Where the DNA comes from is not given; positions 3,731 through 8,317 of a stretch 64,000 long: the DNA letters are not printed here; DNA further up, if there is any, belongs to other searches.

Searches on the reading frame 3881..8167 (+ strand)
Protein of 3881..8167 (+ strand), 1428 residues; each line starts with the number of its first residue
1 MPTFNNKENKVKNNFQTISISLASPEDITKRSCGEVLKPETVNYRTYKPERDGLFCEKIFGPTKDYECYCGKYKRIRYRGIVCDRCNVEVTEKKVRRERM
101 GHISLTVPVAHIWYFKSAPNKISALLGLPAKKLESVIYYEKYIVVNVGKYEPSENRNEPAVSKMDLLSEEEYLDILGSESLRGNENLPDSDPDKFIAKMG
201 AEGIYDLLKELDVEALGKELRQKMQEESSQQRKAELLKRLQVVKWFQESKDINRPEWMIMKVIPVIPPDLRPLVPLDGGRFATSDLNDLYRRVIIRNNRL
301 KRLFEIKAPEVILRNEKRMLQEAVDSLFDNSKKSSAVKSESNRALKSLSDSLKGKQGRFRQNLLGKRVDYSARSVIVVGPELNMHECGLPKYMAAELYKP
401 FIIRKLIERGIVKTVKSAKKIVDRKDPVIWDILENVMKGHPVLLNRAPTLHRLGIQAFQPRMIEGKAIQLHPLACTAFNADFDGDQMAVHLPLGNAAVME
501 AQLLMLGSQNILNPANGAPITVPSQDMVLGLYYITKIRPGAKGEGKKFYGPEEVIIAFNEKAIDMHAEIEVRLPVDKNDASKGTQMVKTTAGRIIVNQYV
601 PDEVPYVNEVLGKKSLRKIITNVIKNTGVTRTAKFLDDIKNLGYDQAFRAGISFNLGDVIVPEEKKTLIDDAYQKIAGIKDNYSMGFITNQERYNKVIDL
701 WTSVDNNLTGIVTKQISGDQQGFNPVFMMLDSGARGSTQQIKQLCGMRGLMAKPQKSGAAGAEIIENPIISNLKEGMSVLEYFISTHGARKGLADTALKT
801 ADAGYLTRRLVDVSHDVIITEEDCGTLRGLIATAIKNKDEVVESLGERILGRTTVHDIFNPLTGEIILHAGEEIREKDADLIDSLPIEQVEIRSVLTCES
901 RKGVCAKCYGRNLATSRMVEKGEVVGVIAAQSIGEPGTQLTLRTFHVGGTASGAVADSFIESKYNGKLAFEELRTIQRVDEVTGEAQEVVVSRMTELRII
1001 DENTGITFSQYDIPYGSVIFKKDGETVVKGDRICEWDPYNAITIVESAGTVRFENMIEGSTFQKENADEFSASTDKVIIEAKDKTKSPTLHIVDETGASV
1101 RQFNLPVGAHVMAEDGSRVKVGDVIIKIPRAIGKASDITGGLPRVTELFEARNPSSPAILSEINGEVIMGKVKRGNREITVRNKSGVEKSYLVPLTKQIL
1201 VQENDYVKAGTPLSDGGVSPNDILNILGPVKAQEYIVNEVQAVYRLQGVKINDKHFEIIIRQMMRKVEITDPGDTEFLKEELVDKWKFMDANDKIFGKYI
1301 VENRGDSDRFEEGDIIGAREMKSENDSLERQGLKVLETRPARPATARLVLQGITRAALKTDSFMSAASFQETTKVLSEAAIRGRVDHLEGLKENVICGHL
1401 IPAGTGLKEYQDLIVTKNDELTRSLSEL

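Call 5: search_protein_families(library=pfam, proteins=[window:3881-8167:+], max_evalue=0.01)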
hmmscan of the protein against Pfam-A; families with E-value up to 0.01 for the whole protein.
window:3881-8167:+ (1428 aa): 8 families
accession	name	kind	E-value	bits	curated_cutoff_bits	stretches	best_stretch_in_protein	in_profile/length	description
PF04997.17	RNA_pol_Rpb1_1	-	3.9e-82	276.5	39.7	1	13-363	2-312/312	RNA polymerase Rpb1, domain 1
PF04998.22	RNA_pol_Rpb1_5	-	1.3e-71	241.6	28.5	1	776-1279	1-261/267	RNA polymerase Rpb1, domain 5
PF00623.25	RNA_pol_Rpb1_2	-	7.3e-39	134.1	25.3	2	430-506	89-165/166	RNA polymerase Rpb1, domain 2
PF04983.23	RNA_pol_Rpb1_3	-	2e-25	90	28.9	1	510-659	1-162/162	RNA polymerase Rpb1, domain 3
PF05000.22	RNA_pol_Rpb1_4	-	4.5e-16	59.1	24.8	1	688-772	1-105/107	RNA polymerase Rpb1, domain 4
PF01333.25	Apocytochr_F_C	-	0.00024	21.6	30.4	0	1170-1215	17-62/118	Apocytochrome F, C-terminal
PF13533.13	Biotin_lipoyl_2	-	0.00068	19.9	29.8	0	1197-1213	12-28/32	Biotin-lipoyl like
PF21668.3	RPOC_hybrid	-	0.002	18.4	27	0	994-1035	29-68/102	DNA-directed RNA polymerase subunit beta', hybrid domain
